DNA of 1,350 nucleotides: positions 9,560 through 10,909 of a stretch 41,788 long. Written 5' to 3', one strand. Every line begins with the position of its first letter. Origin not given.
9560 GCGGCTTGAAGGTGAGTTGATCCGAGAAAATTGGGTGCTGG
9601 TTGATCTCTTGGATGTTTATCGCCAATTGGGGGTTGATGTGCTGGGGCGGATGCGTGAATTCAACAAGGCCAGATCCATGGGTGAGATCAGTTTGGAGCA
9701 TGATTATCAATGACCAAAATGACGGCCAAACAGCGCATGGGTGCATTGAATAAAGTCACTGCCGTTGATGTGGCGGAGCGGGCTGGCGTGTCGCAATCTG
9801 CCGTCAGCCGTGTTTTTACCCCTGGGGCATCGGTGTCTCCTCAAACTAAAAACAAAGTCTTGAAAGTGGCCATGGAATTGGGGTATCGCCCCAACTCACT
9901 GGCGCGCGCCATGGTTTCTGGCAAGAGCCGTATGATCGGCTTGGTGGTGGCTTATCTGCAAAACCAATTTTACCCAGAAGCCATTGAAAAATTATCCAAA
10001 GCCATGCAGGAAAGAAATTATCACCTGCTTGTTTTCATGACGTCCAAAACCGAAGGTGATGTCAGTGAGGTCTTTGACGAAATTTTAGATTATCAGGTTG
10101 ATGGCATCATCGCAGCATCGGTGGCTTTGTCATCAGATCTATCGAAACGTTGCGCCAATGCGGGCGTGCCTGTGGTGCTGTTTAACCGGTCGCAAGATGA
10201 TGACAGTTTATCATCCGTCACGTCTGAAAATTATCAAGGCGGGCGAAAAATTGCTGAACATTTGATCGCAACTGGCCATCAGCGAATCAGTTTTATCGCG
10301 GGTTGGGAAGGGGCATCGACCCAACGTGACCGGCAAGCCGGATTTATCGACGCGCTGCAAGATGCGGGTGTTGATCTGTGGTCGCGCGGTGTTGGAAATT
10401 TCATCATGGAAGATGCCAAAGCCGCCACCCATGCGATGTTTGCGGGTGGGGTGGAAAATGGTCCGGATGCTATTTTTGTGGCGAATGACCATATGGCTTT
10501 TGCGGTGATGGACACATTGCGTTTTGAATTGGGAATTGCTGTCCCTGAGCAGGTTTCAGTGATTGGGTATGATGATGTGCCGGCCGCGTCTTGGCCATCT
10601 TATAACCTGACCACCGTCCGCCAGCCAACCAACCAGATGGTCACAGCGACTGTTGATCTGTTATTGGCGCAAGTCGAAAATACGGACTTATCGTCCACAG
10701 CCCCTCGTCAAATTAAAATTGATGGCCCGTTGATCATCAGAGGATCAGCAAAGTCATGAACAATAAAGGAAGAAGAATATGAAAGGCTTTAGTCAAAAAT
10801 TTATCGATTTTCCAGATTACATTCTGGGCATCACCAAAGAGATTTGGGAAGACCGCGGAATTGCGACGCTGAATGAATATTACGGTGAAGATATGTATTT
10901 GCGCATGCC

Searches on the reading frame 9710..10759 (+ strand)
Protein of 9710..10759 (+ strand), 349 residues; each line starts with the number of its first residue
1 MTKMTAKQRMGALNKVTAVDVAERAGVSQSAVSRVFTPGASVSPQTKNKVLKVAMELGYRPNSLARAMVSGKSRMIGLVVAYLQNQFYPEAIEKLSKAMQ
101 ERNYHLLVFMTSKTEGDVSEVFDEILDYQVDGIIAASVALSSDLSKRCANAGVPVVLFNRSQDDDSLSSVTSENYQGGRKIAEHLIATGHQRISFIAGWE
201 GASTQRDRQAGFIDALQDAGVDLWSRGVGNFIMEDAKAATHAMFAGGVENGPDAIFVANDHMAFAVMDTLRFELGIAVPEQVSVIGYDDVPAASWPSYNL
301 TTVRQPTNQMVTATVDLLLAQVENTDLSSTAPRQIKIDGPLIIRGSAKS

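Call 78: search_protein_families(library=pfam, proteins=[window:9710-10759:+], max_evalue=0.00001)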
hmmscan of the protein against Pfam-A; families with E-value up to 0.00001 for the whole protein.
window:9710-10759:+ (349 aa): 4 families
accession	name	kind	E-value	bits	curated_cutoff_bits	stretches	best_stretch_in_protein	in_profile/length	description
PF13377.12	Peripla_BP_3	-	5.9e-28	98.5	26.5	1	182-346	1-166/167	Periplasmic binding protein-like domain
PF00532.27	Peripla_BP_1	-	1.1e-26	94.4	22.2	1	75-338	3-274/281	Periplasmic binding proteins and sugar binding domain of LacI family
PF13407.12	Peripla_BP_4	-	1.6e-19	70.9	35.1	1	76-323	1-255/258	Periplasmic binding protein domain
PF00356.27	LacI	-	4.3e-14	52.5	27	1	20-62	4-46/46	Bacterial regulatory proteins, lacI family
